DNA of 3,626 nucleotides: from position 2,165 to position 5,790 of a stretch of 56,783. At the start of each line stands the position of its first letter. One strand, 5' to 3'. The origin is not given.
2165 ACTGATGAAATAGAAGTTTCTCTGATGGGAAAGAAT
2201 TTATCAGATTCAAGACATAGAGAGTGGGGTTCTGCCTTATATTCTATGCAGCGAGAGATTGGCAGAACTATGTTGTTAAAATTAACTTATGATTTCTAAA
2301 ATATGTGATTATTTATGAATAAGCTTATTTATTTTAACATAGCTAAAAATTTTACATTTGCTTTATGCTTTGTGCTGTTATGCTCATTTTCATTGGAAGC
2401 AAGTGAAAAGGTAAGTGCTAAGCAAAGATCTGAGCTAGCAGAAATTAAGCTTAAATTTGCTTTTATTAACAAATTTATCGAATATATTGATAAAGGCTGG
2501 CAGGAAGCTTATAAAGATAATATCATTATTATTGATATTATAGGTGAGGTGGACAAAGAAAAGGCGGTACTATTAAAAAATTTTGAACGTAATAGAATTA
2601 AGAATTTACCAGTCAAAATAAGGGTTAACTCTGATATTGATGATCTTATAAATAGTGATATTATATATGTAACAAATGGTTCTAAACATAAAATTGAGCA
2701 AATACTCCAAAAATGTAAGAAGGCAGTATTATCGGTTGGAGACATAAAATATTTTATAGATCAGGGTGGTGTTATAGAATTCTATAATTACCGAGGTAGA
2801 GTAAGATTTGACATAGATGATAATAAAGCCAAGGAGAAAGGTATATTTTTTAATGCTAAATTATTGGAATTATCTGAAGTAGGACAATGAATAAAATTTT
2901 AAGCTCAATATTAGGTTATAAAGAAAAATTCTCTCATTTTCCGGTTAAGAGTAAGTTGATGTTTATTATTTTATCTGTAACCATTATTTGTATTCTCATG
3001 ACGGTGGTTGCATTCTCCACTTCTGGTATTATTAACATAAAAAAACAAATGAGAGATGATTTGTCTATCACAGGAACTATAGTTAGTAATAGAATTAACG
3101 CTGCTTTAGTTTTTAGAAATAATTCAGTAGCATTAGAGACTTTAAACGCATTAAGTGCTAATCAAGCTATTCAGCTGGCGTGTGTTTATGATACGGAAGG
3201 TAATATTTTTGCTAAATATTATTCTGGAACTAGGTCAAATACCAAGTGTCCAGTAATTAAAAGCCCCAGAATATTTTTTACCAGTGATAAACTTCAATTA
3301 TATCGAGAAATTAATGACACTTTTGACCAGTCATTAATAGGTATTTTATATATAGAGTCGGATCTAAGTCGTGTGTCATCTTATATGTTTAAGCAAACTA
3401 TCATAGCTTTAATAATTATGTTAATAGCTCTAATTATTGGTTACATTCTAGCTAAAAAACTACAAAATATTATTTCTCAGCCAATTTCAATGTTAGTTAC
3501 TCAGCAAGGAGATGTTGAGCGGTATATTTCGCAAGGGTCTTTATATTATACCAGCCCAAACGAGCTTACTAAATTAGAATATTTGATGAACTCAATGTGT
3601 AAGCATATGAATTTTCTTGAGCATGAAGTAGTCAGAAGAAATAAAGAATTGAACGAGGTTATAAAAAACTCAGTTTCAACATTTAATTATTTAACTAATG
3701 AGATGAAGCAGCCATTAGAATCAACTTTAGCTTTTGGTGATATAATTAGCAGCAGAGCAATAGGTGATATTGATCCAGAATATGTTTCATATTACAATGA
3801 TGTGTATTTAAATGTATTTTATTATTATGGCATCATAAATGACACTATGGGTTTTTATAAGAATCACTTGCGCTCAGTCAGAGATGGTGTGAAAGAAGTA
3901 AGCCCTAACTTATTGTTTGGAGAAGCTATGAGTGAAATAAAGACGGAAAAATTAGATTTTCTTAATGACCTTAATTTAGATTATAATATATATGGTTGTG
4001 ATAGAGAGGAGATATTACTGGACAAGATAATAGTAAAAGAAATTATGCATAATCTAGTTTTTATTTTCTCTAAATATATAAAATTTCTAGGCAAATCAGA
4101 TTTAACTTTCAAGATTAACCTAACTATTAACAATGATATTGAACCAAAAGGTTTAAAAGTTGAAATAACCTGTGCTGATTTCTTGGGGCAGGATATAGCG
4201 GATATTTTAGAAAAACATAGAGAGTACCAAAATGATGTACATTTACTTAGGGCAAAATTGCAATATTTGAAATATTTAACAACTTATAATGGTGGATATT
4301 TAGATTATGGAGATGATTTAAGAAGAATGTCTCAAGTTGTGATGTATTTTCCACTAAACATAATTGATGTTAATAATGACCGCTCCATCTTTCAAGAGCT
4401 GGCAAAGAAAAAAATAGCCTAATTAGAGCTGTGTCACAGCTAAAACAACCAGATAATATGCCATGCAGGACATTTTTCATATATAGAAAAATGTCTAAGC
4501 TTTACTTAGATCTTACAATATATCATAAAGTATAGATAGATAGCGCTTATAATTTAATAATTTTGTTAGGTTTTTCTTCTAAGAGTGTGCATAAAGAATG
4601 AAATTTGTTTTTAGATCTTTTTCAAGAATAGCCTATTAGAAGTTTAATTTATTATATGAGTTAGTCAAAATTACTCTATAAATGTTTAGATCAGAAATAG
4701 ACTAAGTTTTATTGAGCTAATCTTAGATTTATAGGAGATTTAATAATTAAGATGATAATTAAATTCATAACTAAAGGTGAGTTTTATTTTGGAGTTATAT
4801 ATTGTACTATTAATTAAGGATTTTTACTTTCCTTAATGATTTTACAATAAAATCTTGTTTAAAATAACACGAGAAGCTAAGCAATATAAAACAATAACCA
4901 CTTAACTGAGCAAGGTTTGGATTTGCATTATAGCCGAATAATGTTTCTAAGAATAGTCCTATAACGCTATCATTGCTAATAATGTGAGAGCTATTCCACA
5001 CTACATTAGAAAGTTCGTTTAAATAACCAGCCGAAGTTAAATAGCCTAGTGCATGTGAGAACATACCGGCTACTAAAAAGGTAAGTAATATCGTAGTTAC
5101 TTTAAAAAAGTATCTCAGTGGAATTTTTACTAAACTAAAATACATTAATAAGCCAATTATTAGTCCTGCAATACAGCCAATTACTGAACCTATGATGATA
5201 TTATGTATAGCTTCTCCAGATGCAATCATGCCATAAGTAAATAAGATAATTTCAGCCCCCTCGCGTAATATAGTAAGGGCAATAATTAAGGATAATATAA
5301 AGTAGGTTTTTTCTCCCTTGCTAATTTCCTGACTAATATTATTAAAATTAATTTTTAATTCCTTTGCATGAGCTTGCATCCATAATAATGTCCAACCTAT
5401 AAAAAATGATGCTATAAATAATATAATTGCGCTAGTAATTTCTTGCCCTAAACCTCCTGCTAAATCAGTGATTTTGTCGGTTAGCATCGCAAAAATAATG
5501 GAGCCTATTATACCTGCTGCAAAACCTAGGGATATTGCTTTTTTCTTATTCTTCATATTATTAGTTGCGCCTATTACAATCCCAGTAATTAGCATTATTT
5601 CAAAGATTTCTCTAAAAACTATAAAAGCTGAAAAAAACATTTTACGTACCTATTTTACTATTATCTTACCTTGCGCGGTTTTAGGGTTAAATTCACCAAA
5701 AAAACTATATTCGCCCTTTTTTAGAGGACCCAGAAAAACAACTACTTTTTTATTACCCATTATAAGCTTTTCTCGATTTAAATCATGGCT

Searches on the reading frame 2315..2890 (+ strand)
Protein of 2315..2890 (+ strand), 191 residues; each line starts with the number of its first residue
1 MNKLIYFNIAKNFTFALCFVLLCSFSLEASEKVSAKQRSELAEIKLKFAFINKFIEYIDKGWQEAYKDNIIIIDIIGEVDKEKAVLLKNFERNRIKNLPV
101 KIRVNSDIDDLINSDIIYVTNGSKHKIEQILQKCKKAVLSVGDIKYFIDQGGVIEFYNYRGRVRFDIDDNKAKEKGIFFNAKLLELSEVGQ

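Call 16: search_protein_families(library=ncbifam, proteins=[window:2315-2890:+], max_evalue=0.00001)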
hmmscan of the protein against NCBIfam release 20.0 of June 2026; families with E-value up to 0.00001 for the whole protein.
window:2315-2890:+ (191 aa): 1 family
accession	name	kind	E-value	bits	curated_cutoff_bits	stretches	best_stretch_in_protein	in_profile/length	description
NF053591.1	YfiR_like_TOL0243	equivalog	5.9e-22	78.3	125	1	44-187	2-146/150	TOL_0243 family YfiR-like periplasmic protein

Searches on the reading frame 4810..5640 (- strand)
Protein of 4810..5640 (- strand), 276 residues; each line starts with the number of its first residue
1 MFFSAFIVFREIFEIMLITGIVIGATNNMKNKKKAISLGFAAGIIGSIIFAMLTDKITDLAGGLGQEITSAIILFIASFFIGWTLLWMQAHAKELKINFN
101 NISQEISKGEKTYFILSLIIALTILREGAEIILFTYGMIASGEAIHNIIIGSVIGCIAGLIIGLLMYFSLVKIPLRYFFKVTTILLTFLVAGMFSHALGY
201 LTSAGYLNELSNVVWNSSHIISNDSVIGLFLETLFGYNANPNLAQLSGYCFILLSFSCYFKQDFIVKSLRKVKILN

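Call 16: search_protein_families(library=ncbifam, proteins=[window:4810-5640:-], max_evalue=0.00001)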
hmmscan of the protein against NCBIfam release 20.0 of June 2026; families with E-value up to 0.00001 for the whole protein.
window:4810-5640:- (276 aa): 2 families
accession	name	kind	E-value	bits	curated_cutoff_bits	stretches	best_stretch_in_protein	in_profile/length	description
NF041756.1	EfeU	equivalog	3.7e-39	134.9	255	1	6-258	2-254/257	iron uptake transporter permease EfeU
TIGR00145.1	TIGR00145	subfamily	8.9e-31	107.5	303.8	1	2-253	5-253/282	EfeU/Ftr1 family ferrous iron transporter subunit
